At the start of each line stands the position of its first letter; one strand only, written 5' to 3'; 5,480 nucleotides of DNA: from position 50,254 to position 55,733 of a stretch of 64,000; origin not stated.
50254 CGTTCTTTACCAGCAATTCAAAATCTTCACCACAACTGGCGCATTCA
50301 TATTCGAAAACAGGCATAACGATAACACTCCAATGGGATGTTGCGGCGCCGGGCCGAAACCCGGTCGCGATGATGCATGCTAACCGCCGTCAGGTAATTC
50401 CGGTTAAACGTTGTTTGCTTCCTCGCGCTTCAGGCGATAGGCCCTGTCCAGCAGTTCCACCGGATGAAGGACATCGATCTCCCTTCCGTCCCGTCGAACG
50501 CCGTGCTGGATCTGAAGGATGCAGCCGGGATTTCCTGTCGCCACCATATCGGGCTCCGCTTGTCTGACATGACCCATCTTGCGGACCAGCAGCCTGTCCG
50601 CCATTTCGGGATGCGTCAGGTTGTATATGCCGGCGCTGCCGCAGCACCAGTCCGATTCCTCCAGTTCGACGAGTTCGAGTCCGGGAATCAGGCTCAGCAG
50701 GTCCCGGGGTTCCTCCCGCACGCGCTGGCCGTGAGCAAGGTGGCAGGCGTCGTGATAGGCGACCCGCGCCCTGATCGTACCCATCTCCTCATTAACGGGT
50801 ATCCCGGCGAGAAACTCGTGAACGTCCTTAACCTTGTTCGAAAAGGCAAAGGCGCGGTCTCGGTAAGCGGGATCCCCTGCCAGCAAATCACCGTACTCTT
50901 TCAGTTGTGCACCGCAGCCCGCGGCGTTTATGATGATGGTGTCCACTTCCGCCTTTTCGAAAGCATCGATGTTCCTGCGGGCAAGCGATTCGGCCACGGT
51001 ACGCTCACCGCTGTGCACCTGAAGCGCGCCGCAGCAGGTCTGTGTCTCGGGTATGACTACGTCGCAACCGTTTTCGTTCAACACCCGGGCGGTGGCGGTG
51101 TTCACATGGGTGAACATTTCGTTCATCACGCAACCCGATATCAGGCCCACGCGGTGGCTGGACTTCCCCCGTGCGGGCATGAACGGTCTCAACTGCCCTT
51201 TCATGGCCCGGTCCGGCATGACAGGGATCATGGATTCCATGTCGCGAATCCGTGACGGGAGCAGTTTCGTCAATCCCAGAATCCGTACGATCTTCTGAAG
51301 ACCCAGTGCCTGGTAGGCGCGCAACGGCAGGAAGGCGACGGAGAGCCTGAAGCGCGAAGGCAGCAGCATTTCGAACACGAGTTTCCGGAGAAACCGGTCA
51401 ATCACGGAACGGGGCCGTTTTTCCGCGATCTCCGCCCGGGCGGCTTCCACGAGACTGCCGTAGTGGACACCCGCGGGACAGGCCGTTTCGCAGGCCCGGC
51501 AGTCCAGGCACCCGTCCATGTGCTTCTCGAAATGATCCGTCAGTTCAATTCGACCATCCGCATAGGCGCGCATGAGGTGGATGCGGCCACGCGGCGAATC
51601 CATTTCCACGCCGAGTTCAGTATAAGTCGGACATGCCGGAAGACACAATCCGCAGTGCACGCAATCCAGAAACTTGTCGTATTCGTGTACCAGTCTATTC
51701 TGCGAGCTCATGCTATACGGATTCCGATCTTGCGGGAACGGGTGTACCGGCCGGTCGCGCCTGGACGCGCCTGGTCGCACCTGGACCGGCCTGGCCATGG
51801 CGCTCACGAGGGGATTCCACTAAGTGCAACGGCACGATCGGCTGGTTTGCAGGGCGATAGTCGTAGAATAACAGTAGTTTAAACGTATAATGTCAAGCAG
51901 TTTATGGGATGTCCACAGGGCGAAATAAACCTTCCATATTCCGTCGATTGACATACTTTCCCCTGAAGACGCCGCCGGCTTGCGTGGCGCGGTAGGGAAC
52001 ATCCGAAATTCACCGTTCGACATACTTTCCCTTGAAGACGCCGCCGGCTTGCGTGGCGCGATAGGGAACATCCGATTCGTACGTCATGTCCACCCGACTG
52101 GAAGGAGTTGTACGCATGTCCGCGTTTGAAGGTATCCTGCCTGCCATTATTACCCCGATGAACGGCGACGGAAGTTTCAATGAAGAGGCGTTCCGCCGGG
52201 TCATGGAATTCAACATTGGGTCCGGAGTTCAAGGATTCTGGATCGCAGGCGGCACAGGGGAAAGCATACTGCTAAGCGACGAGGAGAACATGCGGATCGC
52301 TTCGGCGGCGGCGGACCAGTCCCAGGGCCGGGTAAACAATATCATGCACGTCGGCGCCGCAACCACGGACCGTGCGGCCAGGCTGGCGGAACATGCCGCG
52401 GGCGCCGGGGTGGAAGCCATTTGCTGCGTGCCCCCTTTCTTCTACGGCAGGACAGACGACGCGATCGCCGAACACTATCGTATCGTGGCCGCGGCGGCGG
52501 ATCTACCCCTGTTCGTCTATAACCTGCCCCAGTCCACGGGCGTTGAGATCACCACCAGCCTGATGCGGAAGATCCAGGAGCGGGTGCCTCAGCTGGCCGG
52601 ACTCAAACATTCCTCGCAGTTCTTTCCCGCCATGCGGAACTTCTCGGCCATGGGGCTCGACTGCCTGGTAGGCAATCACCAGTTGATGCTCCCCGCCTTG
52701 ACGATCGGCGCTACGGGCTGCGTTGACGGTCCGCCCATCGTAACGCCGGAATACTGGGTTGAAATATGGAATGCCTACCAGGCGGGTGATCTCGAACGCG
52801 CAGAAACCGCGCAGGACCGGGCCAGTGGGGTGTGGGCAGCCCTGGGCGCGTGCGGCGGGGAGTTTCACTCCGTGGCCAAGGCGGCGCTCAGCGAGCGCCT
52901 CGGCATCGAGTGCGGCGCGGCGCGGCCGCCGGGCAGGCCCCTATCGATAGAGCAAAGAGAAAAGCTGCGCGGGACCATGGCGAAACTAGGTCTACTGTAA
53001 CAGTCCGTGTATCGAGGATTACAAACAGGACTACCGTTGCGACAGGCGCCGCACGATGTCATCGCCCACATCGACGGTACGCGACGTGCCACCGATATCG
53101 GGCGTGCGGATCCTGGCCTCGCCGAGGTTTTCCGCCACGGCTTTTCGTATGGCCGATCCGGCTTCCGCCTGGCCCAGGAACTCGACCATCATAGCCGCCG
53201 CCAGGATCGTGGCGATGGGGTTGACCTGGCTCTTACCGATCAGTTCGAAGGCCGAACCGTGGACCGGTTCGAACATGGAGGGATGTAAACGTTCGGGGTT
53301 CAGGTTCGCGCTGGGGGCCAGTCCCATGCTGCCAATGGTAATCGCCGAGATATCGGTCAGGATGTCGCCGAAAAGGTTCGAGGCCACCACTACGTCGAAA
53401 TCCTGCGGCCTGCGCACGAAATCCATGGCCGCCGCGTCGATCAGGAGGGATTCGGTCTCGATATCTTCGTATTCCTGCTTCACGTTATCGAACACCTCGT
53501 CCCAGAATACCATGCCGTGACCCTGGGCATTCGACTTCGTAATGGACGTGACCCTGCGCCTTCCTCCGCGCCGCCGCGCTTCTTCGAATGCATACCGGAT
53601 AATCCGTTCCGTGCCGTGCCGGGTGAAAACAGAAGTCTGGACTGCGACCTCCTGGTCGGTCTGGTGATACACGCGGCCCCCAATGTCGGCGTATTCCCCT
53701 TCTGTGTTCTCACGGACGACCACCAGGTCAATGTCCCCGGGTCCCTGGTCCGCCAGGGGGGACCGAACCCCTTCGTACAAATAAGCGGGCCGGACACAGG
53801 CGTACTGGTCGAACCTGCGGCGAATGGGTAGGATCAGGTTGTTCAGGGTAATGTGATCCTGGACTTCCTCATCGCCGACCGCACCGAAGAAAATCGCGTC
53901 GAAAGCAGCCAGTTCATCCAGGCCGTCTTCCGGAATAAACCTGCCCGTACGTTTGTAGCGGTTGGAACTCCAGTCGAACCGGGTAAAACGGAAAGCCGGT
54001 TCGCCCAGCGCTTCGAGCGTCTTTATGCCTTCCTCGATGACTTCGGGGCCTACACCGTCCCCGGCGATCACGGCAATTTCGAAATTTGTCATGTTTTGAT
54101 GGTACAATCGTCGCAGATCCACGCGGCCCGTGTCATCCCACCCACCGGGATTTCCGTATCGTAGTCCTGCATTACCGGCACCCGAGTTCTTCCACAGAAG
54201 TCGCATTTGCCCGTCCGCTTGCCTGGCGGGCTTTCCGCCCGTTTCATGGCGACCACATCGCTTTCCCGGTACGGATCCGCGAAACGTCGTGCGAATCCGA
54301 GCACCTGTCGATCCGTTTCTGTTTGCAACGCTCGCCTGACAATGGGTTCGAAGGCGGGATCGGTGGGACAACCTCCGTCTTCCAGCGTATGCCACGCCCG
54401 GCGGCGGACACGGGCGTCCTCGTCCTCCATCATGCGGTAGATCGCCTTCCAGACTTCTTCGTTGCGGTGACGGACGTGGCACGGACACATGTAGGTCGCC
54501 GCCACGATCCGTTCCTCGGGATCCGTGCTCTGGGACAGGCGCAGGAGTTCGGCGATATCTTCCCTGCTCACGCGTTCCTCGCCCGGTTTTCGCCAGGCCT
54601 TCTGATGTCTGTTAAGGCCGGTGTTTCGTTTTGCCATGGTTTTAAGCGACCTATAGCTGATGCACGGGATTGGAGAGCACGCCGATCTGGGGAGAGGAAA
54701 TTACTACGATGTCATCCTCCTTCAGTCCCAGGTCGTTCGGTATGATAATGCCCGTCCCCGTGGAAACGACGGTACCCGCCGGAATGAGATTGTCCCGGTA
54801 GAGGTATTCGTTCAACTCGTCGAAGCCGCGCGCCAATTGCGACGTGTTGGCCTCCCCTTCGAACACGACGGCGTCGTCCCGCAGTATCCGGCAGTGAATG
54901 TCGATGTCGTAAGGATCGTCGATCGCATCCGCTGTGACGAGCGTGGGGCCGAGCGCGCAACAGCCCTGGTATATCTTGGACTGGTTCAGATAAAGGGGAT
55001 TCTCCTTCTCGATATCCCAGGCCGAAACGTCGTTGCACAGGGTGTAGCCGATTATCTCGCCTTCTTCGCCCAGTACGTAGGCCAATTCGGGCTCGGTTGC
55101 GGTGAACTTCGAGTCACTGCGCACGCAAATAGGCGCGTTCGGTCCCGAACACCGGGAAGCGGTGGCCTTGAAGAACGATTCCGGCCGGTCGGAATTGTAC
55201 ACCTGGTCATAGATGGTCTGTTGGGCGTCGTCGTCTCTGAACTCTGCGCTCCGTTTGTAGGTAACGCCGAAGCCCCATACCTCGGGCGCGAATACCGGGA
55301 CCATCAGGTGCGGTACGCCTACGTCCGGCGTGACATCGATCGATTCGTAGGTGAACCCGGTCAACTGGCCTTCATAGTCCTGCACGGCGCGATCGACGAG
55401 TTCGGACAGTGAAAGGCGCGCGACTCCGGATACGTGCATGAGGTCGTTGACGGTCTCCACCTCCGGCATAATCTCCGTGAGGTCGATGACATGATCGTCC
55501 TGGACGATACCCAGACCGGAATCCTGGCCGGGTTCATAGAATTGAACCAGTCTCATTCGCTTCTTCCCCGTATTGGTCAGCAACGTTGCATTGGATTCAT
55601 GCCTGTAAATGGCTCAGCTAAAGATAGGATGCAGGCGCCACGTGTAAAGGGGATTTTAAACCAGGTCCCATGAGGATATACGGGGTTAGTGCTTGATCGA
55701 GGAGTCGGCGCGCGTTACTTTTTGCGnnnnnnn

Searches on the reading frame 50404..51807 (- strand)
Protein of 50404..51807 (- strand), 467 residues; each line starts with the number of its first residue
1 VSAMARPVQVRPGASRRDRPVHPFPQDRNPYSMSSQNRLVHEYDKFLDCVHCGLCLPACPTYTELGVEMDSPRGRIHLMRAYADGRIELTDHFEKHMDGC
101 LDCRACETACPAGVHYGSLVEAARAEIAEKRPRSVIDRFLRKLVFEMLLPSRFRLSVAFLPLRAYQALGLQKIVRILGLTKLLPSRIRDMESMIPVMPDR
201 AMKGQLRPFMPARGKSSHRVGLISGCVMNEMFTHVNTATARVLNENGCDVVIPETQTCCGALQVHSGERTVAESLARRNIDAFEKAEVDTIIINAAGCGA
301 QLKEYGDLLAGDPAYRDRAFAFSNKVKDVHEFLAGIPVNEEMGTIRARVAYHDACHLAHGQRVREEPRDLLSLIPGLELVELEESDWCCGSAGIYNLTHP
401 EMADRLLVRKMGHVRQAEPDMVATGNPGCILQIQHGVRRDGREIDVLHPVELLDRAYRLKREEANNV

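Call 25: search_protein_families(library=pfam, proteins=[window:50404-51807:-], max_evalue=0.001)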
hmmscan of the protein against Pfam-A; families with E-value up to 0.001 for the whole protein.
window:50404-51807:- (467 aa): 13 families
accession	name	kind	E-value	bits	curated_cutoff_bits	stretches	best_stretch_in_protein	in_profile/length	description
PF02754.22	CCG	-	3.7e-38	129.9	20.6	2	222-303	3-85/85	Cysteine-rich domain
PF13183.11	Fer4_8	-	7.8e-13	49.2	27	1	47-114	3-68/68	4Fe-4S dicluster domain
PF13534.11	Fer4_17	-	1.3e-09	38.9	22.2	1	49-114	2-60/61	4Fe-4S dicluster domain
PF12838.12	Fer4_7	-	2.6e-09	37.8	27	1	49-114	2-52/52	4Fe-4S dicluster domain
PF13187.11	Fer4_9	-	3.6e-08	33.7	27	0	100-115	2-17/52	4Fe-4S dicluster domain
PF12797.12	Fer4_2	-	3.5e-07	30.2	24.5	0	96-112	6-22/22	4Fe-4S binding domain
PF13237.11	Fer4_10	-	1.5e-06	28.5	25.5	1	48-111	8-53/53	4Fe-4S dicluster domain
PF00037.32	Fer4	-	2.9e-06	27.3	21.1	0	48-61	7-20/24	4Fe-4S binding domain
PF12800.12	Fer4_4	-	1.1e-05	25.8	24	0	48-62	3-17/17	4Fe-4S binding domain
PF13484.11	Fer4_16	-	1.5e-05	26.1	30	1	49-112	2-65/66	4Fe-4S double cluster binding domain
PF12837.12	Fer4_6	-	9e-05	22.7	25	0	100-114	9-23/24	4Fe-4S binding domain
PF13746.11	Fer4_18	-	0.00022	21.8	27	0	32-63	44-75/114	4Fe-4S dicluster domain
PF14697.11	Fer4_21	-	0.00023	21.6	35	0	48-61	40-53/59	4Fe-4S dicluster domain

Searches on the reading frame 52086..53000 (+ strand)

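Call 25: search_protein_families(library=pfam, proteins=[window:52086-53000:+], max_evalue=0.001)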
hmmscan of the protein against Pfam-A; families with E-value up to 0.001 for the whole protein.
window:52086-53000:+ (304 aa): 1 family
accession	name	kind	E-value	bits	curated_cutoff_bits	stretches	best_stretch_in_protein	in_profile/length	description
PF00701.28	DHDPS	-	2.2e-53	181.3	22.1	1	14-298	2-286/289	Dihydrodipicolinate synthetase family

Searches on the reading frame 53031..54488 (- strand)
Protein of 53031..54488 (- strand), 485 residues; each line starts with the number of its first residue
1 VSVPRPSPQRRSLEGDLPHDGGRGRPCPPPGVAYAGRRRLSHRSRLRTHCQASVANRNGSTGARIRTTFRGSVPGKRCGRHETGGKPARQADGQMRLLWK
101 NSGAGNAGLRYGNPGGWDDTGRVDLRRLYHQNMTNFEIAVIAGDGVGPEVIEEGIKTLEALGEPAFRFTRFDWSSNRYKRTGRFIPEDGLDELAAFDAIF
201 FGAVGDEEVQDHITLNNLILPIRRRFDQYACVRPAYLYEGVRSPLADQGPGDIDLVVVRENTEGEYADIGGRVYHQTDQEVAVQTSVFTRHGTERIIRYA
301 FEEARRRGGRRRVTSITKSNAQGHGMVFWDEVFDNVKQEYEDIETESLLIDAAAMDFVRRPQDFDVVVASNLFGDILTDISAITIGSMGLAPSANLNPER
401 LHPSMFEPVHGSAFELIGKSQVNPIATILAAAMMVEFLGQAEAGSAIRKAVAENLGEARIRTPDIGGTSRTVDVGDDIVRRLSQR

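Call 25: search_protein_families(library=pfam, proteins=[window:53031-54488:-], max_evalue=0.001)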
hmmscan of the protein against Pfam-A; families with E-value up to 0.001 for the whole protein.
window:53031-54488:- (485 aa): 1 family
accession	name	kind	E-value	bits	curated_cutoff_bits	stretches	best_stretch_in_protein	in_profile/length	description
PF00180.25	Iso_dh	-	9.5e-92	308.3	27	1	138-477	2-347/348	Isocitrate/isopropylmalate dehydrogenase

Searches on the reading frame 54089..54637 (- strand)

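Call 5: search_protein_families(library=pfam, proteins=[window:54089-54637:-], max_evalue=0.1)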
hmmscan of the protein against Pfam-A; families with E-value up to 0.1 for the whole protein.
window:54089-54637:- (182 aa): 3 families
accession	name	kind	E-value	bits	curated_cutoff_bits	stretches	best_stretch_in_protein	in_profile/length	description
PF13646.12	HEAT_2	-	1.6e-06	28.8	27.7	1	33-112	7-79/88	HEAT repeats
PF06689.19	zf-C4_ClpX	-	0.017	15.5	27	0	144-152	2-10/39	ClpX C4-type zinc finger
PF12717.13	Cnd1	-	0.024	15.1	26.4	1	43-83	3-43/162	non-SMC mitotic condensation complex subunit 1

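Call 20: search_protein_families(library=ncbifam, proteins=[window:54089-54637:-], max_evalue=0.01)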
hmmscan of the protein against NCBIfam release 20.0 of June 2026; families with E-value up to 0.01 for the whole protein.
window:54089-54637:- (182 aa): 0 families

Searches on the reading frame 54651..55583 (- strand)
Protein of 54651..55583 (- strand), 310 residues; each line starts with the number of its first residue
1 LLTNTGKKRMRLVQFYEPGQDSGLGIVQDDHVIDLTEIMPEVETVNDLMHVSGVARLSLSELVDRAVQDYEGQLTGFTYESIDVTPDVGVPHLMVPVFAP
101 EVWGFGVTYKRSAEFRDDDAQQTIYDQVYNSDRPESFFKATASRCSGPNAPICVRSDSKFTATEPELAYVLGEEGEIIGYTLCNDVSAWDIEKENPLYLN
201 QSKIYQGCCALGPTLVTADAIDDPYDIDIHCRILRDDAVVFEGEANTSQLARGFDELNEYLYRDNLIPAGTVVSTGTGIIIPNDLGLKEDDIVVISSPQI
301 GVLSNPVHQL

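Call 25: search_protein_families(library=pfam, proteins=[window:54651-55583:-], max_evalue=0.001)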
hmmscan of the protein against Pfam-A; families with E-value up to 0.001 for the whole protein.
window:54651-55583:- (310 aa): 1 family
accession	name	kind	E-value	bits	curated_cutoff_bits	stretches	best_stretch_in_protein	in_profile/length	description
PF01557.24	FAA_hydrolase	-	1.3e-20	74.4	23.9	1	131-307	28-213/214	Fumarylacetoacetate (FAA) hydrolase C-terminal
